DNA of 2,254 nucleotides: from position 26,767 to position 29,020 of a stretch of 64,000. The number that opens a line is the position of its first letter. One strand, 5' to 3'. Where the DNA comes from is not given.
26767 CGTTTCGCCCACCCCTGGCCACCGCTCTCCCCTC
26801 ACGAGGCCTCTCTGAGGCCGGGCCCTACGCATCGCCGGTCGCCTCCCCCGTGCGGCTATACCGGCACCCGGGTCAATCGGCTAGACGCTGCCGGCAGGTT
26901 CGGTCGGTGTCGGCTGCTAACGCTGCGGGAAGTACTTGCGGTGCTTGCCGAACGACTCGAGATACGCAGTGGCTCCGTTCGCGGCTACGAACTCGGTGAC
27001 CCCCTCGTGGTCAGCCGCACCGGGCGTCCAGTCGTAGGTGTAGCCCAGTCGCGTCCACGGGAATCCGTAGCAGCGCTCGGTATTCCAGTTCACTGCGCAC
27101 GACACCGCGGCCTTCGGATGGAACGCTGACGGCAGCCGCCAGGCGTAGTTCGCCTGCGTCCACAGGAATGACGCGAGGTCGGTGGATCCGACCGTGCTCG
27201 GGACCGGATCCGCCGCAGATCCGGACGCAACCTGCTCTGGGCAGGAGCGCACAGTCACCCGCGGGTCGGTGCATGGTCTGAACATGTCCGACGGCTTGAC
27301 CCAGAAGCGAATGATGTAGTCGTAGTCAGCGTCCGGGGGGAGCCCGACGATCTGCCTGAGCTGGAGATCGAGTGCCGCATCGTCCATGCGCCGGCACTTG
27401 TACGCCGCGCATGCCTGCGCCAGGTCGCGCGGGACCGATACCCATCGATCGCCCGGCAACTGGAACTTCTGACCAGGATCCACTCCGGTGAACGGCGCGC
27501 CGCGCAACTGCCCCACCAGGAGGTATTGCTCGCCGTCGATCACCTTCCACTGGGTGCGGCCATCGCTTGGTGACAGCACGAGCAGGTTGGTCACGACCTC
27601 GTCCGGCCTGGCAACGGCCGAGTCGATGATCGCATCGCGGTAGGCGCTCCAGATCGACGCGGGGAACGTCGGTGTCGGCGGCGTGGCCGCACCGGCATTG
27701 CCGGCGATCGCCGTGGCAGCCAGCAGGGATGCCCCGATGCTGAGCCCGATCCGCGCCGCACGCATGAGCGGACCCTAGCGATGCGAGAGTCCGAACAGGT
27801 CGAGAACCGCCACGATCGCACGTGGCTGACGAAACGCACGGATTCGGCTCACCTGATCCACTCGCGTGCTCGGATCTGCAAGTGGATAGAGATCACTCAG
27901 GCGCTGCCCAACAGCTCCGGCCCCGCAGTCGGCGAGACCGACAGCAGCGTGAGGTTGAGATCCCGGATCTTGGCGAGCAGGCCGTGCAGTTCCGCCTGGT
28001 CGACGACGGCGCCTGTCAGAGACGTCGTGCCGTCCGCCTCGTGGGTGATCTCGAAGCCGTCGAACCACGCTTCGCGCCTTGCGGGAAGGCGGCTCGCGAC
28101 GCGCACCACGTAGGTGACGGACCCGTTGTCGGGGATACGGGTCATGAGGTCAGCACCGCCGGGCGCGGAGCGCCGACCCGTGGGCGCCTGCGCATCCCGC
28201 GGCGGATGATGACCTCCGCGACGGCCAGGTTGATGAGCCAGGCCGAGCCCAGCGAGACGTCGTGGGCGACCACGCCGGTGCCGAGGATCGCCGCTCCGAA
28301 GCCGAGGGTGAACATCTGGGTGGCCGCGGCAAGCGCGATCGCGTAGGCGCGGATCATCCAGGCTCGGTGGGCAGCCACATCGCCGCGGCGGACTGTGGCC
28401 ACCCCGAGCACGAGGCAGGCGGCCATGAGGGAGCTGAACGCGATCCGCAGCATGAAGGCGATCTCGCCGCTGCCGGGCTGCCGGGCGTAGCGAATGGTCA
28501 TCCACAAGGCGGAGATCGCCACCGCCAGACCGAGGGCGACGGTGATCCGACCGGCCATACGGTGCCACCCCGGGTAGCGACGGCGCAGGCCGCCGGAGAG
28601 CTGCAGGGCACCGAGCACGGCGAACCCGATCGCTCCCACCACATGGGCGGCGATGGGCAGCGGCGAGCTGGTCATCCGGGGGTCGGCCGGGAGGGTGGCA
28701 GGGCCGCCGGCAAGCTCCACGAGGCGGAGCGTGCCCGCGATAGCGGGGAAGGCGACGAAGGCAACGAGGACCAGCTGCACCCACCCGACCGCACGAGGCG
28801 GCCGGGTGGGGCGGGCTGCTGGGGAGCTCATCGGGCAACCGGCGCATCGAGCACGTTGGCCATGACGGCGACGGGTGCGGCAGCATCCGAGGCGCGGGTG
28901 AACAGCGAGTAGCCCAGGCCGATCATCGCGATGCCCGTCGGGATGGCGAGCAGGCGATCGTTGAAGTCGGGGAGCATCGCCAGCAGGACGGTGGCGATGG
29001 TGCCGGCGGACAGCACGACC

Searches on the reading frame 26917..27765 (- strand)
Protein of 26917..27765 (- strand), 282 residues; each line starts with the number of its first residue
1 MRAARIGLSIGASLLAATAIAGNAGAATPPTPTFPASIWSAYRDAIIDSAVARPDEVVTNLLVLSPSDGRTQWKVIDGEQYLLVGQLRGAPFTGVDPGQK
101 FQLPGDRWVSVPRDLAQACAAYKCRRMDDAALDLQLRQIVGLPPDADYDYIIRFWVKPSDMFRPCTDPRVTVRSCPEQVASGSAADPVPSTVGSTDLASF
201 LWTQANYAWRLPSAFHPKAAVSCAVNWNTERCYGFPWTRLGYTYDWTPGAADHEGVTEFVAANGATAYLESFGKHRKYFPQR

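Call 9: search_protein_families(library=pfam, proteins=[window:26917-27765:-], max_evalue=0.01)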
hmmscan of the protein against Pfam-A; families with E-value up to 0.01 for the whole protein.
window:26917-27765:- (282 aa): 0 families

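Call 10: search_protein_families(library=padloc, proteins=[window:26917-27765:-], max_evalue=0.01)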
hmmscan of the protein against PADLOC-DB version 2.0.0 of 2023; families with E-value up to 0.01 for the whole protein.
window:26917-27765:- (282 aa): 0 families

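Call 22: find_related_loci(query=window:26917-27765:-, collection=genome_contigs, flank=10000)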
Query window:26917-27765:- (282 aa) in genome_contigs; peptide patterns used: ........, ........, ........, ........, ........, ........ (x = any residue, [..] = any of these).
66 stretches matched a pattern; 8 encode a relative of the query (tblastn E <= 1e-3); 8 distinct loci.
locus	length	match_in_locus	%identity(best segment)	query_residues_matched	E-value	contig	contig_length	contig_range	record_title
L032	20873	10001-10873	59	7-280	2e-106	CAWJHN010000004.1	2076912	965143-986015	MAG: uncultured Actinomycetes bacterium isolate MFD04716.bin.2.189 genome assembly, contig: contig_4400, whole genome sh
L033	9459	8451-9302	55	7-280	8e-96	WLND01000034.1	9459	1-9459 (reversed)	MAG: Actinomycetota bacterium isolate UFOp-RH-23may17-1143 RH-23may17-1143-c34, whole genome shotgun sequence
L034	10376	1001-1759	57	29-280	1e-94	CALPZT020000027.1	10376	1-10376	MAG: Bifidobacterium breve isolate HRSG-H1-bin-101 genome assembly, contig: HRSG-H1-C4860, whole genome shotgun sequence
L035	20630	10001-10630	27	40-279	4e-24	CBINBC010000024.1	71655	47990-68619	MAG TPA_asm: uncultured Fluviicola sp. isolate SRR16817032_binner123_Refined_15 genome assembly, contig: ERZ27393366.34,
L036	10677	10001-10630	27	40-279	4e-24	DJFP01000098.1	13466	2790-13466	MAG TPA_asm: Flavobacteriales bacterium UBA5869 UBA5869_contig_62435, whole genome shotgun sequence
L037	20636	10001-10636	27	38-279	2e-23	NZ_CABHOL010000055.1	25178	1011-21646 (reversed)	MAG: uncultured Fluviicola sp. isolate Fluviicola_sp_nbed1b11, whole genome shotgun sequence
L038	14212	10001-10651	28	36-278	1e-21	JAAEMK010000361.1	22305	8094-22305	MAG: Desulfobacteraceae bacterium isolate Bse_4 BseG_CONTIG828558, whole genome shotgun sequence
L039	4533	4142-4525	35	42-175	1e-18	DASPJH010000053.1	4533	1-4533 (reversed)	MAG TPA_asm: Bacteroidia bacterium isolate SMAG_U12004 k141_506568, whole genome shotgun sequence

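Call 54: search_protein_families(library=ncbifam, proteins=[window:26917-27765:-], max_evalue=0.001)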
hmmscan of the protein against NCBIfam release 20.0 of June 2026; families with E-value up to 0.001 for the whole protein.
window:26917-27765:- (282 aa): 0 families

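Call 63: find_encoding_contigs(protein=window:26917-27765:-, flank=10000, max_places=10)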
Protein window:26917-27765:- (282 aa): 1 contig read that carries it; 1 place shown.
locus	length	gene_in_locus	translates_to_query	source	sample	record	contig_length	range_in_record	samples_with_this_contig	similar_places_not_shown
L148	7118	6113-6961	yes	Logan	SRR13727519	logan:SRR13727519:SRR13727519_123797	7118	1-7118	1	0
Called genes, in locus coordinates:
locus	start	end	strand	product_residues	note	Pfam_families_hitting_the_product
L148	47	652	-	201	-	-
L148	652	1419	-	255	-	-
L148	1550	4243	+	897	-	PF13191:AAA_16, PF13424:TPR_12 (faint), PF25873:WHD_MalT, PF17874:TPR_MalT, PF00196:GerE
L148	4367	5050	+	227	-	-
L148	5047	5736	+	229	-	PF04238:DUF420 (faint), PF10067:DUF2306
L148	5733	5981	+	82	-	-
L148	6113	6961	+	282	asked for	-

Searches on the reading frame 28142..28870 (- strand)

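Call 38: search_protein_families(library=pfam, proteins=[window:28142-28870:-], max_evalue=1)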
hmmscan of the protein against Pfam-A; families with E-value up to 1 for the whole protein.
window:28142-28870:- (242 aa): 3 families
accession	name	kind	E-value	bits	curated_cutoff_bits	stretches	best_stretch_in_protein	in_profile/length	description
PF10067.14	DUF2306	-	1.5e-27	97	31.6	1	73-222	1-147/147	Predicted membrane protein (DUF2306)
PF04238.17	DUF420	-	1.3e-05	25.9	30.5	2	143-180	6-43/130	Protein of unknown function (DUF420)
PF03929.21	PepSY_TM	-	0.01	16.1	28.8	1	89-139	168-217/295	PepSY-associated TM region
